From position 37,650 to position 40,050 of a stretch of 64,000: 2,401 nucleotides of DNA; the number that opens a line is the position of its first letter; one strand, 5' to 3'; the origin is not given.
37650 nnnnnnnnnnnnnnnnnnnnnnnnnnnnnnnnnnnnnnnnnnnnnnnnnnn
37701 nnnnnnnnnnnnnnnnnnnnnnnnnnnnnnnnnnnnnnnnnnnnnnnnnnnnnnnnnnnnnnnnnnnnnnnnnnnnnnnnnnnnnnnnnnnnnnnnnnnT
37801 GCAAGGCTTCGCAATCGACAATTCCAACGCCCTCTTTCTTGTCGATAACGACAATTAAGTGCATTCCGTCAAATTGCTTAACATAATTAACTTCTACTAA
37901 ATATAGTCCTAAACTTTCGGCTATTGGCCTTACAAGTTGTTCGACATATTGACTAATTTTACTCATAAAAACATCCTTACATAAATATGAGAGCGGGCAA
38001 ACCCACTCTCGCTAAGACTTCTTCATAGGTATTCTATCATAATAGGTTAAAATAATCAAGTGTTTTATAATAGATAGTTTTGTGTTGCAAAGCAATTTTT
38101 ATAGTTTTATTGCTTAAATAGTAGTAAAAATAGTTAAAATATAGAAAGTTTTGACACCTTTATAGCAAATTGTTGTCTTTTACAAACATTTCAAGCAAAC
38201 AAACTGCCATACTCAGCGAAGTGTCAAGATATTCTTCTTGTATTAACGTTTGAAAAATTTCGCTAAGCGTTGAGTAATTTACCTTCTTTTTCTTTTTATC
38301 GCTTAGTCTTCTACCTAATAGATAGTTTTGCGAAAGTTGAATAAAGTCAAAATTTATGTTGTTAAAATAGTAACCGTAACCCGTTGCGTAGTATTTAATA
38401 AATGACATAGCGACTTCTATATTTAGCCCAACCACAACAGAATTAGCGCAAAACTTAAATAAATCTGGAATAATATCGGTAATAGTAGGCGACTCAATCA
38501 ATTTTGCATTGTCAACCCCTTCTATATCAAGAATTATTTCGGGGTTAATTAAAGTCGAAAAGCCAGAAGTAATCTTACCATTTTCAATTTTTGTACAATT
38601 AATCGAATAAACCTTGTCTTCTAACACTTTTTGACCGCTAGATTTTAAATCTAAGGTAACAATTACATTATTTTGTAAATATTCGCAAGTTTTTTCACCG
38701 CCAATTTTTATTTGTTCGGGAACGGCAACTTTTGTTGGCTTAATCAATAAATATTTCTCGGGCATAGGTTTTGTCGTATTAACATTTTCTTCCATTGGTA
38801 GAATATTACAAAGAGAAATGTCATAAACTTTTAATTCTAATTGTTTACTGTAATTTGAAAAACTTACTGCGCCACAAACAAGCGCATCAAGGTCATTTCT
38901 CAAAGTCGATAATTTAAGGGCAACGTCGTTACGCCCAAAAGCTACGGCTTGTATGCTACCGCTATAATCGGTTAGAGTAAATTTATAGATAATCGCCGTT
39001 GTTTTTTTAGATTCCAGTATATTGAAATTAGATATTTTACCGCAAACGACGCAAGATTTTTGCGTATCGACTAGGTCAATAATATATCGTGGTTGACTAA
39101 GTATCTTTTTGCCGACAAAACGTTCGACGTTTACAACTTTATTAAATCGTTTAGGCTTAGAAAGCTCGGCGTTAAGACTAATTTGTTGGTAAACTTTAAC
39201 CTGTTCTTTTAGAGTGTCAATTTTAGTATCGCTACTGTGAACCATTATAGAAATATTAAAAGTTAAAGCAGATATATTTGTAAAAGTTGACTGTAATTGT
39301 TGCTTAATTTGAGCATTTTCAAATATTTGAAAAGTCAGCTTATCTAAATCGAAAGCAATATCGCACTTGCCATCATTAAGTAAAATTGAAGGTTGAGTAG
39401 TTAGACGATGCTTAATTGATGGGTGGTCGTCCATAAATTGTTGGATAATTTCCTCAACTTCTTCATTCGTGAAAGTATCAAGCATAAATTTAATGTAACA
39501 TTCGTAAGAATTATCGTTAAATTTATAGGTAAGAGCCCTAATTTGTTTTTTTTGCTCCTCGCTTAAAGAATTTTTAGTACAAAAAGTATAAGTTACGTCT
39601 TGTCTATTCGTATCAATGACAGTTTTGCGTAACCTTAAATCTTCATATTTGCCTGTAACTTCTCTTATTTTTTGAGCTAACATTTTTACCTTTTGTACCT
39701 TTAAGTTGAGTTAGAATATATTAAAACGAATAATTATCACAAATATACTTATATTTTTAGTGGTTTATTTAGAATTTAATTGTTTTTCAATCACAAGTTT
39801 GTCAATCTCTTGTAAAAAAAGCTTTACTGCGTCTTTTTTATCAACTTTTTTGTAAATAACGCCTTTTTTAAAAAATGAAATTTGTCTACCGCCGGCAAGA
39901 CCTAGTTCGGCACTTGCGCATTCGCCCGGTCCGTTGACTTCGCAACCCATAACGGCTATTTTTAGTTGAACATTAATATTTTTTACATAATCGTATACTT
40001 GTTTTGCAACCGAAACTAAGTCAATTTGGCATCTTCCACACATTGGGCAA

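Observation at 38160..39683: PolC N-terminal/OB/pseudo-exonuclease protein in the polC slot, with no polymerase domains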

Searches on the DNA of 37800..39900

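Call 66: search_rna_families(source=window, start=37800, end=39900, threshold=evalue, max_evalue=1)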
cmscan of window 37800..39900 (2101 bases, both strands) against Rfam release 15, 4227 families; matches with E-value up to 1: 1.
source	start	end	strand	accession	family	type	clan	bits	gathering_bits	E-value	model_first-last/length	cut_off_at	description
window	38159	38203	-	RF02350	psRNA6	Gene; sRNA;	-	15.1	60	0.22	1-333/333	no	Nitrosomonas sRNA psRNA6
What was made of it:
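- Checked: The 'rimP leader' is not confirmed by Rfam (call 66).
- Tried and rejected: No Rfam match (call 66).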

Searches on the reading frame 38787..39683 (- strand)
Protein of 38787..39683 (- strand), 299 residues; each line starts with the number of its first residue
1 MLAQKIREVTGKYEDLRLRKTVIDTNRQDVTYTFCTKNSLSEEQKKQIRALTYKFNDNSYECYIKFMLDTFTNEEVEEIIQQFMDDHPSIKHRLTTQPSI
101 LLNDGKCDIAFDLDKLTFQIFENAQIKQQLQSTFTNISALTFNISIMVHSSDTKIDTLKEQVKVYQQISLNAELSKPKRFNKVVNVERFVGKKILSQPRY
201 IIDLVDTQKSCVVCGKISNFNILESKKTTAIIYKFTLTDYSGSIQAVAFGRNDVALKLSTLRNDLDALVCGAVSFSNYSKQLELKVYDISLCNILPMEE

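Call 59: find_homologous_proteins(query=A4, max_evalue=0.001)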
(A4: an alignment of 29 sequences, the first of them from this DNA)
Query A4 (29 sequences) (299 aa, profile of the alignment): 10 proteins with E <= 0.001 among 5309 candidates.
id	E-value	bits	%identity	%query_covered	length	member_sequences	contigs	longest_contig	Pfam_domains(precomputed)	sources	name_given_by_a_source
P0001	4.8e-84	300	100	100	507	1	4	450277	PF01336.32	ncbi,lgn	ncbi:MAG: hypothetical protein RR248_03460 [Clostridia bacterium]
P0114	6.5e-71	257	18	98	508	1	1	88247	PF00929.32,PF13482.13,PF16473.12,PF01336.32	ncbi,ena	-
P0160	3.4e-68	248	30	99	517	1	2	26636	PF00929.32,PF13482.13,PF01336.32,PF21762.4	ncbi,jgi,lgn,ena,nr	ncbi:MAG TPA: exonuclease domain-containing protein [Clostridia bacterium]|nr:exonuclease domain-con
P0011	1.3e-67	246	30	100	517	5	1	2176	PF00929.32,PF13482.13,PF16473.12,PF01336.32,PF21762.4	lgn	-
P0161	3.8e-60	222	20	92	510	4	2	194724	PF00929.32,PF01336.32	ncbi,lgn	-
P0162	8.1e-51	191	-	-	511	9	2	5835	PF00929.32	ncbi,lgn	-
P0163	3.7e-49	186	22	20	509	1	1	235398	PF00929.32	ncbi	-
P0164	1.4e-48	184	24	88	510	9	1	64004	PF00929.32,PF13482.13,PF16473.12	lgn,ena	-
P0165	5.0e-41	159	-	-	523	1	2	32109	PF00929.32,PF16473.12,PF01336.32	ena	-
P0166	1.5e-27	115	27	24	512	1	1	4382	PF00929.32,PF13482.13,PF01336.32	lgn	-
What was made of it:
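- A profile of the family's NTD+OB found only short proteins (call 59), though that search has limited sensitivity.
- Tried and rejected: Only short proteins came back (call 59).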
